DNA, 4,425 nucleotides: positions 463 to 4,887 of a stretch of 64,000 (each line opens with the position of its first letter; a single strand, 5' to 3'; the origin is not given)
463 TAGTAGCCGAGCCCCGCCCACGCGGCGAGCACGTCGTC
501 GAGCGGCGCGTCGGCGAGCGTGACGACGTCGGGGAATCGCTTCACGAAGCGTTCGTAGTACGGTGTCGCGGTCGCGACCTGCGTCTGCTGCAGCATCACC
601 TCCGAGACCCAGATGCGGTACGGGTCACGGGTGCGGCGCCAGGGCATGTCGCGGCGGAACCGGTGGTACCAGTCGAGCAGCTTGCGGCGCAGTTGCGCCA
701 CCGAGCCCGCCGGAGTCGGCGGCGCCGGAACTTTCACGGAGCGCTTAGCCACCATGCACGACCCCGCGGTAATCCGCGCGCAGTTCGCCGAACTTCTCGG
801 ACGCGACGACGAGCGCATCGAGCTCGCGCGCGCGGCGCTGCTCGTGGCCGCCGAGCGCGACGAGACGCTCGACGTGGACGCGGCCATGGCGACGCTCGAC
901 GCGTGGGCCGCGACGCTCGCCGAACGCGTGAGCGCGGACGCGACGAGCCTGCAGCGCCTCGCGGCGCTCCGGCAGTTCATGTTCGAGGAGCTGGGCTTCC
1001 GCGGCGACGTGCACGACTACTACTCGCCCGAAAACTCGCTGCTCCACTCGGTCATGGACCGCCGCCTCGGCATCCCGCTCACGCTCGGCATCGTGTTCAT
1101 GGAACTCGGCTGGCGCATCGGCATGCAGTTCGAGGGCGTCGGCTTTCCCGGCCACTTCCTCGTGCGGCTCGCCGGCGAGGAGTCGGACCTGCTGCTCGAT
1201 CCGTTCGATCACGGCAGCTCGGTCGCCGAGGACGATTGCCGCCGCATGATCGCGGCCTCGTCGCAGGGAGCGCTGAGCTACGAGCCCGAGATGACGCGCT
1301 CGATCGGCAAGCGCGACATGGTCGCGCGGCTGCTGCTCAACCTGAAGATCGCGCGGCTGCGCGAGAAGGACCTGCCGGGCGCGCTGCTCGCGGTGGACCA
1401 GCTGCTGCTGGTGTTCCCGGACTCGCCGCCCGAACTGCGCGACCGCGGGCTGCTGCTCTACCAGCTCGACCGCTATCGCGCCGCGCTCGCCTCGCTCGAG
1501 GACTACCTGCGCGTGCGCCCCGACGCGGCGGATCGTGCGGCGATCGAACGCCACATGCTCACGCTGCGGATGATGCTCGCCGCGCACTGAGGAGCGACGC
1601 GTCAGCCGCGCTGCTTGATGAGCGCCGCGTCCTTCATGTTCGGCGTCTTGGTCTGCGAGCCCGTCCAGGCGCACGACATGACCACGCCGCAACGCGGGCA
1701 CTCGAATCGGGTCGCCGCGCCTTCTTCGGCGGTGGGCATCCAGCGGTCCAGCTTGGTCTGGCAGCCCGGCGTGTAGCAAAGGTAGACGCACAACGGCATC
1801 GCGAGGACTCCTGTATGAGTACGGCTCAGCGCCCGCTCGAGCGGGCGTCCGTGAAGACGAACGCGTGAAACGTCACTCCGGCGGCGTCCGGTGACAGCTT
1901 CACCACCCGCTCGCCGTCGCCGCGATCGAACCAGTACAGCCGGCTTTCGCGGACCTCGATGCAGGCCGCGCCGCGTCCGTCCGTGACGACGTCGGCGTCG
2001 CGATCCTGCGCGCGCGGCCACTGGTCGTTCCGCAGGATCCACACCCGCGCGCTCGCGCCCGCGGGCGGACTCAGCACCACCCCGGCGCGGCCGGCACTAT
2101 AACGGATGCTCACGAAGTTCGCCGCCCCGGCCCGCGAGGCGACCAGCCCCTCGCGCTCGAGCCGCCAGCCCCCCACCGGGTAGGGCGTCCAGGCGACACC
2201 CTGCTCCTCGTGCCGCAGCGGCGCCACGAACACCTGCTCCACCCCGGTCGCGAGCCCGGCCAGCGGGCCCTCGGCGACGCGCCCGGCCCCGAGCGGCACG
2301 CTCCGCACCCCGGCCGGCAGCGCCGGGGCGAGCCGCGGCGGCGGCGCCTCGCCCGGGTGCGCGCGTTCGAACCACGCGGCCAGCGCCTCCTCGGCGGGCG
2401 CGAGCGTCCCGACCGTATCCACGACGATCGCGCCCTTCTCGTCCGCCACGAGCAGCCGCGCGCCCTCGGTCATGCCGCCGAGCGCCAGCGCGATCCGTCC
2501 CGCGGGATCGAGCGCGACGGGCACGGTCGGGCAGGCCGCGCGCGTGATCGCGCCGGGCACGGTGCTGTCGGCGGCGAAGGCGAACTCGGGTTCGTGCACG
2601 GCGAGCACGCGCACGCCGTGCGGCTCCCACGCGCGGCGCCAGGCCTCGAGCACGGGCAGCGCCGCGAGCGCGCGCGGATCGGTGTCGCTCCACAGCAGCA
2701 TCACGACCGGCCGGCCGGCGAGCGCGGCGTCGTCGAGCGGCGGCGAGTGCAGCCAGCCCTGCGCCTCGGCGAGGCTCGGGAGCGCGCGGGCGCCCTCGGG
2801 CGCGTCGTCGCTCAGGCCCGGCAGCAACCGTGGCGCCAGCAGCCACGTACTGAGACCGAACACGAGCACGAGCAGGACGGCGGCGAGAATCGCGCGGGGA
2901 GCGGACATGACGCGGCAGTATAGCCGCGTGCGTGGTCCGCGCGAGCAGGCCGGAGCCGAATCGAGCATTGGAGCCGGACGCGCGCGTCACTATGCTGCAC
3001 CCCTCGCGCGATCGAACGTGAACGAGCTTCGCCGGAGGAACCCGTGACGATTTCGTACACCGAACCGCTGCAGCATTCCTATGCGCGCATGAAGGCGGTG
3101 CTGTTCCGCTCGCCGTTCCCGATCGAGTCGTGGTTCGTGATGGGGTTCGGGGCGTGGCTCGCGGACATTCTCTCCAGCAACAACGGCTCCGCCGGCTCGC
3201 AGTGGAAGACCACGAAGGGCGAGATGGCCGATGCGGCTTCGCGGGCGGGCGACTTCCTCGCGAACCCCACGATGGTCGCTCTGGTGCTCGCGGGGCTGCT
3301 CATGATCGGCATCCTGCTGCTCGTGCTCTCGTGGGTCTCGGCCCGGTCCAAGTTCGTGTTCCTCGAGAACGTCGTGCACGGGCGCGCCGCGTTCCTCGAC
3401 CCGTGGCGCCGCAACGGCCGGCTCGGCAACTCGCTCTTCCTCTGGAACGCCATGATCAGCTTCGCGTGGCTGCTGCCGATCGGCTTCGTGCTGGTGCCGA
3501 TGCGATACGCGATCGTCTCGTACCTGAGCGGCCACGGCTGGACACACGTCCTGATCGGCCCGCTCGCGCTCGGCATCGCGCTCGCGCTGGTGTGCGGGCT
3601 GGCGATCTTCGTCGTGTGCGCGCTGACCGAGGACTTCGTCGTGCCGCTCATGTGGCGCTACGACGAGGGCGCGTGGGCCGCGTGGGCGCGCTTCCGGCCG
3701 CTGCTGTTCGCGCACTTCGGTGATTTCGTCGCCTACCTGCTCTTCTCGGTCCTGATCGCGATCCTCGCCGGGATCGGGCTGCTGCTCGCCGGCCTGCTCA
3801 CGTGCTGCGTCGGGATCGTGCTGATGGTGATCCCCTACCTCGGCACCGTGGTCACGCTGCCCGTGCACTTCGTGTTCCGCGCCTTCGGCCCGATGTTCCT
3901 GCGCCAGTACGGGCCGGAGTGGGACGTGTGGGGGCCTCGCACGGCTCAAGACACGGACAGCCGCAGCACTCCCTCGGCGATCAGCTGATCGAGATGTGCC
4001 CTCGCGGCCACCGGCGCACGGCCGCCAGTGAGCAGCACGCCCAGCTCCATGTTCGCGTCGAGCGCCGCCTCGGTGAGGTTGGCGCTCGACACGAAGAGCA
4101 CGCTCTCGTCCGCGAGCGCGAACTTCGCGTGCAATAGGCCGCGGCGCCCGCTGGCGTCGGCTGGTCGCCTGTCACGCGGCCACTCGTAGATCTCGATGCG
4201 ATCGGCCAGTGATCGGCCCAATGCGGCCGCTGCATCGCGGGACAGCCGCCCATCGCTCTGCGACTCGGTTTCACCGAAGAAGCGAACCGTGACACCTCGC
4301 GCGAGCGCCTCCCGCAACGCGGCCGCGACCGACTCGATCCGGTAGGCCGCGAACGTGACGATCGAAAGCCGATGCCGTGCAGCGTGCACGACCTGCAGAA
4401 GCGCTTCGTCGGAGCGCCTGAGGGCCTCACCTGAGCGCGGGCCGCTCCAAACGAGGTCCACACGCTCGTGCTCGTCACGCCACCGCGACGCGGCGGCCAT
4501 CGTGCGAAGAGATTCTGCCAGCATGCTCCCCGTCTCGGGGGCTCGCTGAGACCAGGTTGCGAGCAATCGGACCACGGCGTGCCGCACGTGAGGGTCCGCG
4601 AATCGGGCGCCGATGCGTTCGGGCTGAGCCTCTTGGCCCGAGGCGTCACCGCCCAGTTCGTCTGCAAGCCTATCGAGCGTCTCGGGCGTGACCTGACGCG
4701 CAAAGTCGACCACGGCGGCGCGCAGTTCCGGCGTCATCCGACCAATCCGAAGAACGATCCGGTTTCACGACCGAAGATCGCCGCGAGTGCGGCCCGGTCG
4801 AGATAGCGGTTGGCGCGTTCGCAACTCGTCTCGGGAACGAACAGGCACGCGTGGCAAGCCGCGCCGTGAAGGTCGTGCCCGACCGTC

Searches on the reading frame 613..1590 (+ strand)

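Call 19: search_protein_families(library=pfam, proteins=[window:613-1590:+], max_evalue=0.001)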
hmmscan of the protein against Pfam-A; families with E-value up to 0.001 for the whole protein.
window:613-1590:+ (325 aa): 2 families
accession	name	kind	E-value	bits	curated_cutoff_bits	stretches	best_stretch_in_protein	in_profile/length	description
PF13369.12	Transglut_core2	-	4.9e-46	156.5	23.5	1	91-241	3-154/155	Transglutaminase-like superfamily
PF13371.12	TPR_9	-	2.9e-19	69.3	35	1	244-313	1-70/73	Tetratricopeptide repeat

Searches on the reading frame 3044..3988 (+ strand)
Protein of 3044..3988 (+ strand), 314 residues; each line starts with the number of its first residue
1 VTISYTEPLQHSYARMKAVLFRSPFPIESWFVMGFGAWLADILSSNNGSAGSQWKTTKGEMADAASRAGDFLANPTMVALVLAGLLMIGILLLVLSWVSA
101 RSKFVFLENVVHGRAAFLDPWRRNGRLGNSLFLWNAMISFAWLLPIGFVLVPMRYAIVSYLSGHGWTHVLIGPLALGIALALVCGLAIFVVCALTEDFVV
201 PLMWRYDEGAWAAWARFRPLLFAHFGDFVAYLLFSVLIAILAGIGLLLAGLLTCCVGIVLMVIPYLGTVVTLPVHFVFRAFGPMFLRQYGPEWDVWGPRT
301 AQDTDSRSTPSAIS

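Call 19: search_protein_families(library=pfam, proteins=[window:3044-3988:+], max_evalue=0.001)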
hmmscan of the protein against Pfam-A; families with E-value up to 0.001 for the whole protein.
window:3044-3988:+ (314 aa): 1 family
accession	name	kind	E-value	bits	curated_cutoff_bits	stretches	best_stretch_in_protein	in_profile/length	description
PF24400.1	DUF7544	-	1e-29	104.2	27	1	9-271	7-249/302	Family of unknown function (DUF7544)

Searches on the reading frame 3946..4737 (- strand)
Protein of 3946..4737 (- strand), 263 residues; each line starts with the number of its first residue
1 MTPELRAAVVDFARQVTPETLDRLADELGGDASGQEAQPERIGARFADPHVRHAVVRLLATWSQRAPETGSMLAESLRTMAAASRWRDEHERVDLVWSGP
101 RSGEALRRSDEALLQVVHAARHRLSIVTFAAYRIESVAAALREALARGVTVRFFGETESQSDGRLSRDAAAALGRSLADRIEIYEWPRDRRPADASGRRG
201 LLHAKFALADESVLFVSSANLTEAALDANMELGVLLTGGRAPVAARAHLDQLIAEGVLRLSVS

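Call 19: search_protein_families(library=pfam, proteins=[window:3946-4737:-], max_evalue=0.001)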
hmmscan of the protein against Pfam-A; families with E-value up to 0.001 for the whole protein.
window:3946-4737:- (263 aa): 1 family
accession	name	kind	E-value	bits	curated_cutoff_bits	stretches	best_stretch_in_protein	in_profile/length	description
PF13091.12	PLDc_2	-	1e-16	61.4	27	1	114-239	2-118/132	PLD-like domain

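Call 56: search_protein_families(library=padloc, proteins=[window:3946-4737:-], max_evalue=0.00001)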
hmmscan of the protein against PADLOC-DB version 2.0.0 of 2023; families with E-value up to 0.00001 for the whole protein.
window:3946-4737:- (263 aa): 23 families
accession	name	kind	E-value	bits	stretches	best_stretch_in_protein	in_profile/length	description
PDLC02585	DrmC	-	8.8e-62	206.9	1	4-259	3-251/253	DrmC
PDLC02605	DrmC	-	5.2e-57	191.5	1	2-259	5-266/270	DrmC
PDLC02588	DrmC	-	2.2e-49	166.4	1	3-259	4-250/256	DrmC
PDLC02606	DrmC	-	2.1e-47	159.2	1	77-259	2-180/182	DrmC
PDLC02589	DrmC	-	4.1e-44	148.7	1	73-259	73-260/264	DrmC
PDLC02607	DrmC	-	3.4e-42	142.6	1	5-241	6-242/265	DrmC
PDLC02602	DrmC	-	2.5e-38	130.1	1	46-255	44-251/381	DrmC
PDLC02595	DrmC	-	2.6e-35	120.5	1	39-258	43-264/269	DrmC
PDLC02597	DrmC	-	2.7e-27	94.2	1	69-239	62-222/242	DrmC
PDLC02587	DrmC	-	1.2e-20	71.6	1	52-259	43-262/267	DrmC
PDLC02609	DrmC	-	2.9e-14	51.6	1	51-237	43-217/241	DrmC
PDLC02608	DrmC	-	6e-14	50.2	1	93-259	1-158/162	DrmC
PDLC02610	DrmC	-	3.3e-13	48.3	1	154-258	3-102/107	DrmC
PDLC02614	DrmC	-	1.2e-12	45.9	1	103-241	16-140/153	DrmC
PDLC02612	DrmC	-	1.3e-12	45.8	1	42-258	31-230/235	DrmC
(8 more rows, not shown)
